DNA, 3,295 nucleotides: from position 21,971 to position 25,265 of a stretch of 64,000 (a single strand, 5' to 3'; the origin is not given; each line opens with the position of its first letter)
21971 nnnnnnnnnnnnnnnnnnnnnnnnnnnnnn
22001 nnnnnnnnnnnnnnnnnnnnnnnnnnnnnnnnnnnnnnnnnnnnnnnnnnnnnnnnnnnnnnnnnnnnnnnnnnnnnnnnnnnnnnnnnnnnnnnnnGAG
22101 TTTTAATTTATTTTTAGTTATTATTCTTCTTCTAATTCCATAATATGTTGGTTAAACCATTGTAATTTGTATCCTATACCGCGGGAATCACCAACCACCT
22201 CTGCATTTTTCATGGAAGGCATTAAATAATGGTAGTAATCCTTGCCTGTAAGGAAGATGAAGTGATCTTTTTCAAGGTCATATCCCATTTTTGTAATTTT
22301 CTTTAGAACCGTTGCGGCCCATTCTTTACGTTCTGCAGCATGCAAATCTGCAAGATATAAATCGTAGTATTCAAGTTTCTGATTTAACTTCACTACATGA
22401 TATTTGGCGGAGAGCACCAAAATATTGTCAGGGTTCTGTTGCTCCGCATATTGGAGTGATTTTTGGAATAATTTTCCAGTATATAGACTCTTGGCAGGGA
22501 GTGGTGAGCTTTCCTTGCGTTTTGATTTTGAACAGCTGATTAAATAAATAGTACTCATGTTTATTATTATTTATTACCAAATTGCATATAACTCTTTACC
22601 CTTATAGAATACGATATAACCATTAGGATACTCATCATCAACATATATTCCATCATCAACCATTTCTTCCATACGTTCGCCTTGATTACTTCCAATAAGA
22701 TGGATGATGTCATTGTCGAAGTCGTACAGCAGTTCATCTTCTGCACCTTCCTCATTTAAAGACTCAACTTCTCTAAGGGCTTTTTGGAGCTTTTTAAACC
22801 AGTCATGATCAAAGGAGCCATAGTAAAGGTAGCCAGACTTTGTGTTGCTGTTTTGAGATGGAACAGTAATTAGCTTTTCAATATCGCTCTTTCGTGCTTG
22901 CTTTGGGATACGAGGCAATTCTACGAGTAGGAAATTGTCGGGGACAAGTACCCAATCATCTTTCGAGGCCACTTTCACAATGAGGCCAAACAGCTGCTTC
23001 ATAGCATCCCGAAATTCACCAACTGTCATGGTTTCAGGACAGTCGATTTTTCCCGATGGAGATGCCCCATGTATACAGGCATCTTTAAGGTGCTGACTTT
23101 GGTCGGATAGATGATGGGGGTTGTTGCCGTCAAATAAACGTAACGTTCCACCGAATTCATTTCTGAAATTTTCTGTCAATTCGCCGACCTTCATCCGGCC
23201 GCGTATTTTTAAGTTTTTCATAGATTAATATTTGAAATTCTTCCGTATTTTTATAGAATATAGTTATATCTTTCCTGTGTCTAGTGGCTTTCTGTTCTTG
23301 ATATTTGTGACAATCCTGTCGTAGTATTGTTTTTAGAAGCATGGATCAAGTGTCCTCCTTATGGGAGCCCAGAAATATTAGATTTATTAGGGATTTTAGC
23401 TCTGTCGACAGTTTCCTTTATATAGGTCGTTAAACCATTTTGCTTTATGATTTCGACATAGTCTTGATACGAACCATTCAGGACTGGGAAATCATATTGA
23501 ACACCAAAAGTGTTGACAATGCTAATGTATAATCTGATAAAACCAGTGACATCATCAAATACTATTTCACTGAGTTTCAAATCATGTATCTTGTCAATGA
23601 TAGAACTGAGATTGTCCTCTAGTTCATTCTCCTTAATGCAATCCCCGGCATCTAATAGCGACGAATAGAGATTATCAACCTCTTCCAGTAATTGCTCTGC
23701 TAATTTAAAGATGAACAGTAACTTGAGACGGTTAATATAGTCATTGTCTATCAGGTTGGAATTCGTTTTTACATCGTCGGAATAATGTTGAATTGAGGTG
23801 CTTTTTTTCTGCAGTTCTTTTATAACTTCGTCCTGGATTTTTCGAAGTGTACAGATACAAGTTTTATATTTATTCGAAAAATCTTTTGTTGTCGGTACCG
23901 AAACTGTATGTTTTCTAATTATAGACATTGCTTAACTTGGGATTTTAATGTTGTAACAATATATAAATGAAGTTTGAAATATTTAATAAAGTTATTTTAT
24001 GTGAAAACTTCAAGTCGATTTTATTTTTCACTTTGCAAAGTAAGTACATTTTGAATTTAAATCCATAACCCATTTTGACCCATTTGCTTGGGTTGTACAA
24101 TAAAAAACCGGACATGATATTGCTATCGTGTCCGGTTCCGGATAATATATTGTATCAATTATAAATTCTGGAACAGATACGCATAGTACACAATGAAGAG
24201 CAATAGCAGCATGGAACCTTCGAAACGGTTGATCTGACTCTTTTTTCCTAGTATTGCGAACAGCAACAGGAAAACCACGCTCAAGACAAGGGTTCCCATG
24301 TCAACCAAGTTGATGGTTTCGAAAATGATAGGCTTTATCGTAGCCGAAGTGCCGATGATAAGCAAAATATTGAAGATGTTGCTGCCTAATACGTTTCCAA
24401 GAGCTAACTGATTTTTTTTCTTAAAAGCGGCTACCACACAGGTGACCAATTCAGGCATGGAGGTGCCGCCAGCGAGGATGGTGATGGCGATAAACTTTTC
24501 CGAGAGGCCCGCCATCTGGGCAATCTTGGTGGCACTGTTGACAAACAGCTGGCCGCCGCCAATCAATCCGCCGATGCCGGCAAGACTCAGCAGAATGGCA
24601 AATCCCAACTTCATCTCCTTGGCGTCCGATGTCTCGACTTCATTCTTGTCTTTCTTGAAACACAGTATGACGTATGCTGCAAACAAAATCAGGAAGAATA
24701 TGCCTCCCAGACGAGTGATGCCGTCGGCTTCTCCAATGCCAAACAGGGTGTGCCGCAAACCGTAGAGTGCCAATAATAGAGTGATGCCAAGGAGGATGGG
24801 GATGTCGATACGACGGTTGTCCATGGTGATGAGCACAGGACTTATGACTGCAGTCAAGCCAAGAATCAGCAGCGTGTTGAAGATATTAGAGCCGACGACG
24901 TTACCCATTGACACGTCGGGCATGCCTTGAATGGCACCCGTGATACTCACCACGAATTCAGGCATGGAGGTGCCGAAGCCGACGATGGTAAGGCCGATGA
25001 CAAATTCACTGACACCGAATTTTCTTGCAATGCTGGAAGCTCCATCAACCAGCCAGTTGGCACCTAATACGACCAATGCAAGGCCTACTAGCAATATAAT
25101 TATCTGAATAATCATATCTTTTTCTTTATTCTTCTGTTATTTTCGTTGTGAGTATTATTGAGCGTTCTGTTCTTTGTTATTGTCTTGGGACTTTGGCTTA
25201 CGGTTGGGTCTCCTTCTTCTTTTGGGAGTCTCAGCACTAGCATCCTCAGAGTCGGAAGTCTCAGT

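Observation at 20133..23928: Compact AT-rich operon: two proteins sharing an unassigned ~100-aa N-terminal module bracket DUF6884 and a DEDDh exonuclease, next to a GIY-YIG nuclease; candidate undescribed conflict/defence system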

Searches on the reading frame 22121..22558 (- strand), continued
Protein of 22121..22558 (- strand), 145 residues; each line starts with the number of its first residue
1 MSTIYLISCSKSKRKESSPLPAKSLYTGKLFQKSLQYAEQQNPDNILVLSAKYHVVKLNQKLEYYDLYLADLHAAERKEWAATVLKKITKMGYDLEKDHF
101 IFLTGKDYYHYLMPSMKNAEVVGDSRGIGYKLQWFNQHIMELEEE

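Call 97: search_dna_similar(query=L092:2186-3511:+, collection=plasmids, mode=protein, max_evalue=0.000001, max_rows=60)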
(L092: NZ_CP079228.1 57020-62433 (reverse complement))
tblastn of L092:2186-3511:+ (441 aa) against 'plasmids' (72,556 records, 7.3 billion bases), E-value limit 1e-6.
Records with a match: 74; places in all: 74; records where one place covers at least 80% of the query: 3.
Best place of each record, by identity: >=99% 1; 95-99% 1; 60-80% 1; <60% 71.
By first word of the organism name: Sphingobium 16; Burkholderia 7; Sphingomonas 4; Tolypothrix 4; Variovorax 4; Nostoc 4; Rhodococcus 3; Halalkalicoccus 3; Sphingopyxis 3; Tardibacter 2; and 18 more.
By predicted mobility (MOB-suite, as given by PLSDB): conjugative 33; non-mobilizable 29; mobilizable 12.
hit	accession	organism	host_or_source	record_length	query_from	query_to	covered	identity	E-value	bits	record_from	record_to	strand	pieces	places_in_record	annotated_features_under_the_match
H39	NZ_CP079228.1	Rhodococcus sp. LW-XY12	pure culture,activated sludge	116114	1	429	97%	99.8%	0e+0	796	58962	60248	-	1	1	DUF6884 domain-containing protein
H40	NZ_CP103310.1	Rhodococcus pyridinivorans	Sediment samples were collected from a ...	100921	1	429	97%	95.3%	0e+0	755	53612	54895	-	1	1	DUF6884 domain-containing protein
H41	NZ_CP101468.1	Rhodococcus gordoniae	water,poultry farm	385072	1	429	97%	67.9%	7e-180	564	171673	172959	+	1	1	DUF6884 domain-containing protein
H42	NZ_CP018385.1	Burkholderia pseudomallei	Homo sapiens,clinical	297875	98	254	36%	36.8%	5e-18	94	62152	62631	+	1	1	DUF6884 domain-containing protein | hypothetical protein (x2)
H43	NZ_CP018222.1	Tardibacter chloracetimidivorans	whole organism,soil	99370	108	239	30%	42.9%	6e-16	88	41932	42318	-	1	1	DUF6884 domain-containing protein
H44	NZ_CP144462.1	Halalkalicoccus sp. FCH27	cell culture,Salt lake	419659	104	243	32%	40.1%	2e-18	96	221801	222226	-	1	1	DUF6884 domain-containing protein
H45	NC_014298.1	Halalkalicoccus jeotgali B3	-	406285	100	243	33%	38.8%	7e-18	94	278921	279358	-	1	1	DUF6884 domain-containing protein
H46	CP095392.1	Natribaculum breve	cell culture,saline soil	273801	102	243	32%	38.9%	4e-18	95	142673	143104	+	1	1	record has no annotation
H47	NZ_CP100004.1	Halorussus vallis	cell culture,saline soil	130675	108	241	30%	41.1%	3e-12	76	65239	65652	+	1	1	DUF6884 domain-containing protein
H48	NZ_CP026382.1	Sphingopyxis sp. MG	Environmental isolate,sewage & soil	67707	110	251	32%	38.7%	3e-14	83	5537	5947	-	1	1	DUF6884 domain-containing protein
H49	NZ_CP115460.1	Sphingobium yanoikuyae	cell culture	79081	108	244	31%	39.9%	5e-15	85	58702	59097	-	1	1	DUF6884 domain-containing protein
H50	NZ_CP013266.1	Sphingobium baderi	cell culture,soil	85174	108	244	31%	39.9%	5e-15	85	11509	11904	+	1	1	DUF6884 domain-containing protein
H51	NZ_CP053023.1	Sphingobium yanoikuyae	whole organism,River sediment ...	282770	108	244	31%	39.9%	5e-15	85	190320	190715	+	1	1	DUF6884 domain-containing protein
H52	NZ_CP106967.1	Haloferax alexandrinus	-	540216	104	243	32%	38.8%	1e-14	84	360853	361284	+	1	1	DUF6884 domain-containing protein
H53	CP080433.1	Sphingomonas sp. DS-9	-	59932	108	243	31%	39.7%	2e-18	96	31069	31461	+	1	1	record has no annotation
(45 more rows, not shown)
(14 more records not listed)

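Call 98: search_protein_families(library=padloc, proteins=[L088:1596-2492:+, L090:2926-4320:+, L093:3025-4257:+, L089:2977-4128:+, L092:2186-3511:+], max_evalue=0.001)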
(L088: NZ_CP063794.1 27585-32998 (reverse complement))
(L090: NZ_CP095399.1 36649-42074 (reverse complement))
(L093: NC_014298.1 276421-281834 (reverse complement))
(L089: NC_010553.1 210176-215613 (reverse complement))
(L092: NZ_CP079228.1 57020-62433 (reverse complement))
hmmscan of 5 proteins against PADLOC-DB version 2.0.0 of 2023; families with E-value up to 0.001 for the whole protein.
L088:1596-2492:+ (298 aa): 0 families

L090:2926-4320:+ (464 aa): 1 family
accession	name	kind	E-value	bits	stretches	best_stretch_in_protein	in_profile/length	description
PDLC04923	PDC-S14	-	8.3e-05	19.8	1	71-105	73-107/320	-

L093:3025-4257:+ (410 aa): 0 families

L089:2977-4128:+ (383 aa): 2 families
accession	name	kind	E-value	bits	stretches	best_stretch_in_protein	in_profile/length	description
PDLC04132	HNH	-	7.9e-11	39.6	1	237-327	137-228/286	-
PDLC03546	HNH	-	0.00097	16.2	0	236-327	141-234/282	Type II restriction enzyme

L092:2186-3511:+ (441 aa): 1 family
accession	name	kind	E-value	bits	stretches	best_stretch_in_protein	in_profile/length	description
PDLC04712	PDC-M57A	-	2e-30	103.9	1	108-242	4-134/138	-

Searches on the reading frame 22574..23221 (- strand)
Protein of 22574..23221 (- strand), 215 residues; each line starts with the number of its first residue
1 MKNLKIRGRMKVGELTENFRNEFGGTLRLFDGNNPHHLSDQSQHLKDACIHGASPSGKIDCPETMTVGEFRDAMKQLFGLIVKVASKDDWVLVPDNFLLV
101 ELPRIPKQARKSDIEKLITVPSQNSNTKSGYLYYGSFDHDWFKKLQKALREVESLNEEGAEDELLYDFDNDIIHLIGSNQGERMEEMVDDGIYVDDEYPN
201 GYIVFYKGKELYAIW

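Call 3: search_protein_families(library=pfam, proteins=[window:22574-23221:-], max_evalue=1)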
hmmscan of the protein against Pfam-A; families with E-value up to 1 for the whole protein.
window:22574-23221:- (215 aa): 3 families
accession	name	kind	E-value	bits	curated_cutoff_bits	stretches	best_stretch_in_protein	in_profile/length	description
PF01775.22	Ribosomal_L18A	-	0.039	14.7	22.9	1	2-166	2-40/59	Ribosomal proteins 50S-L18Ae/60S-L20/60S-L18A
PF10042.14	DUF2278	-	0.051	13.9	25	0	110-164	38-92/206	Uncharacterized conserved protein (DUF2278)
PF14754.11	IFR3_antag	-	0.27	10.8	25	1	37-99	13-76/249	Papain-like auto-proteinase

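Call 4: search_protein_families(library=padloc, proteins=[window:22574-23221:-], max_evalue=1)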
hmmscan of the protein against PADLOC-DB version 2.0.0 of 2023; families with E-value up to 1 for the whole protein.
window:22574-23221:- (215 aa): 0 families

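Call 5: search_protein_families(library=ncbifam, proteins=[window:22574-23221:-], max_evalue=1)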
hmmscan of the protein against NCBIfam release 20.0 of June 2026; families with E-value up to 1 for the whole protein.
window:22574-23221:- (215 aa): 0 families

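Call 6: search_protein_families(library=phrogs, proteins=[window:22574-23221:-], max_evalue=1)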
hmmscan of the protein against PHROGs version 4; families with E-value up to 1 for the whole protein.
window:22574-23221:- (215 aa): 1 family
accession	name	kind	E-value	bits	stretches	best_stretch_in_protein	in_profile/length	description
phrog_8679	-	unknown function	0.21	12.2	1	96-146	93-149/182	-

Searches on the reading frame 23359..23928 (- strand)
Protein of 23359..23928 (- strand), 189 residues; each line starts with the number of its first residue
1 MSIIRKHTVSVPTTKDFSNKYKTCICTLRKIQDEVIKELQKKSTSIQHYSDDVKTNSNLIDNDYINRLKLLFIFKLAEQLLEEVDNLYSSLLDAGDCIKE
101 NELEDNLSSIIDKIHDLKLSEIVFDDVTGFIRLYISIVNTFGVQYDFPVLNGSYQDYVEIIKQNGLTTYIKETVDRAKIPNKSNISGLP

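Call 3: search_protein_families(library=pfam, proteins=[window:23359-23928:-], max_evalue=1)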
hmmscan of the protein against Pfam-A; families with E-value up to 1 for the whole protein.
window:23359-23928:- (189 aa): 3 families
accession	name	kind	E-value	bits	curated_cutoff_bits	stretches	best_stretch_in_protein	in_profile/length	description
PF23326.1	UBL_UBAC1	-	0.019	15.3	27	1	26-57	32-63/109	UBAC1 UBL-like domain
PF08202.16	MIS13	-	0.067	12.9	23.5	1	18-118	91-145/300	Mis12-Mtw1 protein family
PF15742.10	DUF4686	-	0.11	12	31.3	1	15-114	273-367/384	Domain of unknown function (DUF4686)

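Call 4: search_protein_families(library=padloc, proteins=[window:23359-23928:-], max_evalue=1)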
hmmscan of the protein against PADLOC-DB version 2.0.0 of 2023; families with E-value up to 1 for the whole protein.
window:23359-23928:- (189 aa): 0 families

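Call 5: search_protein_families(library=ncbifam, proteins=[window:23359-23928:-], max_evalue=1)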
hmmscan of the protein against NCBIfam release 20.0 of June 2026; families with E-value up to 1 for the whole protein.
window:23359-23928:- (189 aa): 0 families

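Call 6: search_protein_families(library=phrogs, proteins=[window:23359-23928:-], max_evalue=1)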
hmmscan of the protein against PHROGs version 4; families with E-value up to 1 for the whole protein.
window:23359-23928:- (189 aa): 2 families
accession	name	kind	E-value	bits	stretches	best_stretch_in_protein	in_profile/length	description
phrog_389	-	tail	0.063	14.2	1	6-66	27-87/151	tail protein XkdN-like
phrog_35801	-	unknown function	0.094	14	1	26-66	5-45/121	-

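Call 71: list_cluster_members(proteins=[window:23359-23928:-, window:22574-23221:-, window:21603-22097:-, window:20286-20810:-])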
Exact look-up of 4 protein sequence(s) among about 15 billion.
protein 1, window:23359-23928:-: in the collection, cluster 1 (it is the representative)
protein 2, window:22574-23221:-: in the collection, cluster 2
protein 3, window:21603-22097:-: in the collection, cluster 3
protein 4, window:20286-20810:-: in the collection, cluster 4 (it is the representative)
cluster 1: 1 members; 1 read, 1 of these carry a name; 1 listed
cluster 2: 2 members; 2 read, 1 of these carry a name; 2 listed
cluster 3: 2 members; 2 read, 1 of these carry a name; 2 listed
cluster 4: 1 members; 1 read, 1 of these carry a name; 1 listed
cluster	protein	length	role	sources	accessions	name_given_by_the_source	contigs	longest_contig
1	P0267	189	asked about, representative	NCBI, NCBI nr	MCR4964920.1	MAG: hypothetical protein K6A41_04615 [Bacteroidales bacterium] | hypothetical protein [Bacteroidales bacterium]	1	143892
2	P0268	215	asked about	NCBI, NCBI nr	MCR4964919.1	MAG: hypothetical protein K6A41_04610 [Bacteroidales bacterium] | hypothetical protein [Bacteroidales bacterium]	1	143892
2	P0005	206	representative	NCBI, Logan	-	-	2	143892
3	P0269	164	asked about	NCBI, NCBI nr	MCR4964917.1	MAG: 3'-5' exonuclease [Bacteroidales bacterium] | 3'-5' exonuclease [Bacteroidales bacterium]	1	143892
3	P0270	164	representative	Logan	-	-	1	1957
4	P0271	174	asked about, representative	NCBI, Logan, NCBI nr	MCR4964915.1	MAG: hypothetical protein K6A41_04590 [Bacteroidales bacterium] | hypothetical protein [Bacteroidales bacterium]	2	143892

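Call 83: search_dna_similar(query=window:23359-23928:-, collection=phages, mode=protein, max_evalue=0.01)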
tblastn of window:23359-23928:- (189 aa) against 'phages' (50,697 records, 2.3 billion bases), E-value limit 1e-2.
No match.

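Call 112: predict_structure(protein=window:23359-23928:-)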
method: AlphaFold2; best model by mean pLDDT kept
length: 189 residues; sequences in the alignment: 1
mean_pLDDT: 42.3   pTM: 0.29
mean pLDDT of the five models: 42.3, 41.5, 40.8, 38.2, 36.4
residues with pLDDT >= 90: 0; 70-90: 0; 50-70: 27; < 50: 162
segments of 3 or more residues with pLDDT < 50: 1-40, 42-75, 91-93, 95-97, 100-104, 117-130, 132-189
pLDDT, mean of each block of 10 residues (from residue 1): 29 40 43 46 40 38 45 48 52 47 50 48 43 47 37 40 37 37 34
secondary structure, 60 per line:
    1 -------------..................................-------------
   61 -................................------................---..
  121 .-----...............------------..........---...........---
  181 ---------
elements in order: H14-47 H62-93 H100-115 H127-141 H154-163 H167-177

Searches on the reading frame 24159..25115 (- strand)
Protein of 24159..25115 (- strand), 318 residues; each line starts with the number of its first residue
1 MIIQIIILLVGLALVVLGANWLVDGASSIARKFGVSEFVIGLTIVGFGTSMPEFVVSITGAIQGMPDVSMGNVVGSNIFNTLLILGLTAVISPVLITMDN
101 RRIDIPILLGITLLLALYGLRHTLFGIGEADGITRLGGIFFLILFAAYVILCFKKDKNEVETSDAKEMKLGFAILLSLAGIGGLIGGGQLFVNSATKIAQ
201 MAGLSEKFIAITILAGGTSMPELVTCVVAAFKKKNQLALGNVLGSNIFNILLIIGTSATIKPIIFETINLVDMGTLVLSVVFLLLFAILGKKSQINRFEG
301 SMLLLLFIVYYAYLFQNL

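Call 64: find_encoding_contigs(protein=window:24159-25115:-, flank=10000, max_places=10)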
Protein window:24159-25115:- (318 aa): 1 contig read that carries it; 1 place shown.
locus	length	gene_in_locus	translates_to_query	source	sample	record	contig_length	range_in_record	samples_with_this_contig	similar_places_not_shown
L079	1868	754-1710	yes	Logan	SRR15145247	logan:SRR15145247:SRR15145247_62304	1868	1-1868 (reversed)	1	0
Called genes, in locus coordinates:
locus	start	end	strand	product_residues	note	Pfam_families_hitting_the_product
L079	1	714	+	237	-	?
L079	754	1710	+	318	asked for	PF01699:Na_Ca_ex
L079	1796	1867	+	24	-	?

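Call 66: find_related_loci(query=window:24159-25115:-, collection=metagenome_contigs, flank=10000)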
Query window:24159-25115:- (318 aa) in metagenome_contigs; peptide patterns used: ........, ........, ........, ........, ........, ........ (x = any residue, [..] = any of these).
468 stretches matched a pattern; 6 encode a relative of the query (tblastn E <= 1e-3); 6 distinct loci.
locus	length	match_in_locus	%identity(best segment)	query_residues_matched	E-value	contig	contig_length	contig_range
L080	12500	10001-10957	72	1-318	6e-134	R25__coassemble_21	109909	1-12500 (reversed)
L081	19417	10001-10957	72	1-318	2e-133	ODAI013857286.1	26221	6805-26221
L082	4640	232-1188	72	1-318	8e-113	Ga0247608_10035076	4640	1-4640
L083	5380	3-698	68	23-318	2e-79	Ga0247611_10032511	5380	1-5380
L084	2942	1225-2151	37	11-318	2e-50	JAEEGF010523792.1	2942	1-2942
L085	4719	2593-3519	37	11-318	2e-50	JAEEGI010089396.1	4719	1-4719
